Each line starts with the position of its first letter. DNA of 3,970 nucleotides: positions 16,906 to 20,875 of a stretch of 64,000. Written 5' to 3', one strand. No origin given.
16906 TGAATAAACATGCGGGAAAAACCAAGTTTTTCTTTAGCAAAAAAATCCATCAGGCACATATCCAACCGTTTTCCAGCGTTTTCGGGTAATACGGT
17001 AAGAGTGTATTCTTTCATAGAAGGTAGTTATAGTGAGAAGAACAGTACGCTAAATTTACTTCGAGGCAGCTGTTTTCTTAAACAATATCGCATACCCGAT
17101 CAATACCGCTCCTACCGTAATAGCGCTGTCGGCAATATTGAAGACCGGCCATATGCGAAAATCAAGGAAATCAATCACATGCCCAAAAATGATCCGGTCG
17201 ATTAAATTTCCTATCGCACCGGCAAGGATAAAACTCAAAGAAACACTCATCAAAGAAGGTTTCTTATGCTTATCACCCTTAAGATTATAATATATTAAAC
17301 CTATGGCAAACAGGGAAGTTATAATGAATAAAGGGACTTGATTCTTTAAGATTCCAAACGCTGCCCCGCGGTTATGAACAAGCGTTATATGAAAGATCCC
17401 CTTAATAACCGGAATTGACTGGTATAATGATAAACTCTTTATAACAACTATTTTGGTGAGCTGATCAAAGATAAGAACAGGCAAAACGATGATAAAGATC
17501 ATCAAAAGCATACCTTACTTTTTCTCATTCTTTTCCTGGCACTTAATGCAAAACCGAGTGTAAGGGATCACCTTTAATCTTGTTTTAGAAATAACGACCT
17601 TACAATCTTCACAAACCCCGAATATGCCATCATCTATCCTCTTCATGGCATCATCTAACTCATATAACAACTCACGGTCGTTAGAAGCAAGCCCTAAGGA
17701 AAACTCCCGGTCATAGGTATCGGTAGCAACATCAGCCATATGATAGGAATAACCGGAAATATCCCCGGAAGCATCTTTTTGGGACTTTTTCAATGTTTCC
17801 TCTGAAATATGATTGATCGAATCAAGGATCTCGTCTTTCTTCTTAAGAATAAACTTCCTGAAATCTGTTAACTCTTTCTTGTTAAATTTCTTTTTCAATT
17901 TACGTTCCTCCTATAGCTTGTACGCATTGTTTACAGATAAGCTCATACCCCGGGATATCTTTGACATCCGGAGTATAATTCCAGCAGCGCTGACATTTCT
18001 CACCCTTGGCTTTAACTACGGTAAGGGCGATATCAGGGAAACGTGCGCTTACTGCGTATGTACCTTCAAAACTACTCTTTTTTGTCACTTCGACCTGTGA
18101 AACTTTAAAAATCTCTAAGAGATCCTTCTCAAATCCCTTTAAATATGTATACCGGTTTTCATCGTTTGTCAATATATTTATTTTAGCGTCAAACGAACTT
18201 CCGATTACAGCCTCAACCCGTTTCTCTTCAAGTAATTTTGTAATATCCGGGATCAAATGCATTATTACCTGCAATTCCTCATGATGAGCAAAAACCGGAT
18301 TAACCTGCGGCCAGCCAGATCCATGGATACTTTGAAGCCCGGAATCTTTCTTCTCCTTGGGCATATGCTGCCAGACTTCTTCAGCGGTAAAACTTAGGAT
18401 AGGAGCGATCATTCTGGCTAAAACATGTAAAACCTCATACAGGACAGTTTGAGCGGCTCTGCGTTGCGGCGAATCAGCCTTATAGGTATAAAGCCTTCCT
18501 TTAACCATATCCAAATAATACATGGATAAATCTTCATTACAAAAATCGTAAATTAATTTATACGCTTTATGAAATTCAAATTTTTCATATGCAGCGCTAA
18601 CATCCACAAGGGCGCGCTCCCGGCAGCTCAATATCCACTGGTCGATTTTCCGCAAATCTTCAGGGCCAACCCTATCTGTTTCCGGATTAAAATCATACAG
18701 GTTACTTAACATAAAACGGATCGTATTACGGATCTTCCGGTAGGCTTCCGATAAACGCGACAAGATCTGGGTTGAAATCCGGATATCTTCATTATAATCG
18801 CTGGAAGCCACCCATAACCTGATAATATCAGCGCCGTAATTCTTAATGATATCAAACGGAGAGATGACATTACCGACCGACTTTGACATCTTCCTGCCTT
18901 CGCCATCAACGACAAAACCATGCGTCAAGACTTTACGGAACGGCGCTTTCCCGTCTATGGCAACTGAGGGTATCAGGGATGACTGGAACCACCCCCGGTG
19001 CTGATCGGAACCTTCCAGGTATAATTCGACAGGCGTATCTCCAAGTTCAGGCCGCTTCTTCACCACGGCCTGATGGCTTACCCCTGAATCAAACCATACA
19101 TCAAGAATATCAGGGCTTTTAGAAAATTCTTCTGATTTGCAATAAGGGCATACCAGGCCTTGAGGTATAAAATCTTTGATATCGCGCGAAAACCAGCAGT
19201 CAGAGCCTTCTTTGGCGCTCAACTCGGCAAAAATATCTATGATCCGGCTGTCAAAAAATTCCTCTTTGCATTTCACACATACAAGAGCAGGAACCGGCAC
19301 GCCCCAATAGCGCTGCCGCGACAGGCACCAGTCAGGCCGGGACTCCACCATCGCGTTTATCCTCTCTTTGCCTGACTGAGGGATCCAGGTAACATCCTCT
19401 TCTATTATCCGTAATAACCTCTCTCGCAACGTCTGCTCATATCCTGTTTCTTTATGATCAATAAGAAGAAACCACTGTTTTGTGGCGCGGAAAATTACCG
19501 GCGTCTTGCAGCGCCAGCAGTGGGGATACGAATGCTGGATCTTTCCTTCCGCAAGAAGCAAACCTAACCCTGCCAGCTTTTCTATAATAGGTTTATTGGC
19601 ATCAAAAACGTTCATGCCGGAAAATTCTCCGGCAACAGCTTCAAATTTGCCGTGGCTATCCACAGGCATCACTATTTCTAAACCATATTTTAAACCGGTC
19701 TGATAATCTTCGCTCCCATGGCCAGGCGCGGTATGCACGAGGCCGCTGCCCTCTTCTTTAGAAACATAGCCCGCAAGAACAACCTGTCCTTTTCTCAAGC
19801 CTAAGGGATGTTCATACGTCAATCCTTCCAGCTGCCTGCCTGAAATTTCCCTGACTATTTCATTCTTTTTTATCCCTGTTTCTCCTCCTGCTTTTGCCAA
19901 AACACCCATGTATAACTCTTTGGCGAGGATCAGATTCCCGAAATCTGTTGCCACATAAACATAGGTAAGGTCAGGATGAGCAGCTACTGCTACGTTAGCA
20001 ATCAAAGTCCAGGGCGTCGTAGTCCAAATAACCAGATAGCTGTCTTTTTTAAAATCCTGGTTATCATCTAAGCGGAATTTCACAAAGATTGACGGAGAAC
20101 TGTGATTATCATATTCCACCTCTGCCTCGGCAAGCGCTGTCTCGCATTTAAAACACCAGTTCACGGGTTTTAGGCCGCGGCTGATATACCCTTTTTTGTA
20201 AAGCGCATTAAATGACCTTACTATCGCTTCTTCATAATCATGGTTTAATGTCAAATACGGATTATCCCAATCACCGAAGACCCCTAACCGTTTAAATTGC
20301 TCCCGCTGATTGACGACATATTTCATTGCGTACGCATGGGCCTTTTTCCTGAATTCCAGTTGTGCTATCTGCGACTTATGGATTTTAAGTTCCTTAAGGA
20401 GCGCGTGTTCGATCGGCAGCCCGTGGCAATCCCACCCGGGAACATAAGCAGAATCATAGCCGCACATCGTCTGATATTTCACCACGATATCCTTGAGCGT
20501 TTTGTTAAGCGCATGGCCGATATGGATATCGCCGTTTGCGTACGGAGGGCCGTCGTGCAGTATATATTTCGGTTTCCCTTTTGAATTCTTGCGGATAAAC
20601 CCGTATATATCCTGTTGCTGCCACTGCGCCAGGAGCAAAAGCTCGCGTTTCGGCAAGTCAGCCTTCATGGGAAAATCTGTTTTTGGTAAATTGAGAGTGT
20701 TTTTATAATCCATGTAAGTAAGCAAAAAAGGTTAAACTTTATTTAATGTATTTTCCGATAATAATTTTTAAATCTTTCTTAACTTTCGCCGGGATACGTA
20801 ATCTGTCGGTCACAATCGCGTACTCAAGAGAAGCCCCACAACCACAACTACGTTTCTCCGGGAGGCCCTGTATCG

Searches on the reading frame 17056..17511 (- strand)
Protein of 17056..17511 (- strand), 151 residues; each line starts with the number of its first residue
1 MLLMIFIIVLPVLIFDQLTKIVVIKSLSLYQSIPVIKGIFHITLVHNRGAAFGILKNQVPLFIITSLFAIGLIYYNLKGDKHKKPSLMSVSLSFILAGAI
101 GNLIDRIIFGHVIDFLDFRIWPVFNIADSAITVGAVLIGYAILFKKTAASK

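Call 71: search_protein_families(library=pfam, proteins=[window:17056-17511:-], max_evalue=0.00001)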
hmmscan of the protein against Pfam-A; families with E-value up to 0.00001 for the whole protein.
window:17056-17511:- (151 aa): 1 family
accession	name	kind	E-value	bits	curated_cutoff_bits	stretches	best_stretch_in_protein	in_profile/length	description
PF01252.23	Peptidase_A8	-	6.8e-41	140.2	25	1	8-144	1-142/142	Signal peptidase (SPase) II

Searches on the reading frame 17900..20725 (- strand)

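Call 71: search_protein_families(library=pfam, proteins=[window:17900-20725:-], max_evalue=0.00001)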
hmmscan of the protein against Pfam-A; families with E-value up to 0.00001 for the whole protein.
window:17900-20725:- (941 aa): 6 families
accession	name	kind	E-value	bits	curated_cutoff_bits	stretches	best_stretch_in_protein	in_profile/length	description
PF00133.28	tRNA-synt_1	-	1.7e-138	462.3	22.7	1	32-651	3-414/414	tRNA synthetases class I (I, L, M and V)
PF08264.19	Anticodon_1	-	2.9e-34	118.5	25.1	1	695-849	1-146/148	Anticodon-binding domain of tRNA ligase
PF09334.17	tRNA-synt_1g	-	3.8e-26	92.2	20.1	1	61-204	8-136/391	tRNA synthetases class I (M)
PF01406.26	tRNA-synt_1e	-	1.1e-09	38.6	27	1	587-656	229-297/301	tRNA synthetases class I (C) catalytic domain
PF01921.24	tRNA-synt_1f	-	1.9e-06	27.5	27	1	583-669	255-339/360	tRNA synthetases class I (K)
PF06827.20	zf-FPG_IleRS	-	2.9e-06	27.4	21.3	1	908-936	1-29/30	Zinc finger found in FPG and IleRS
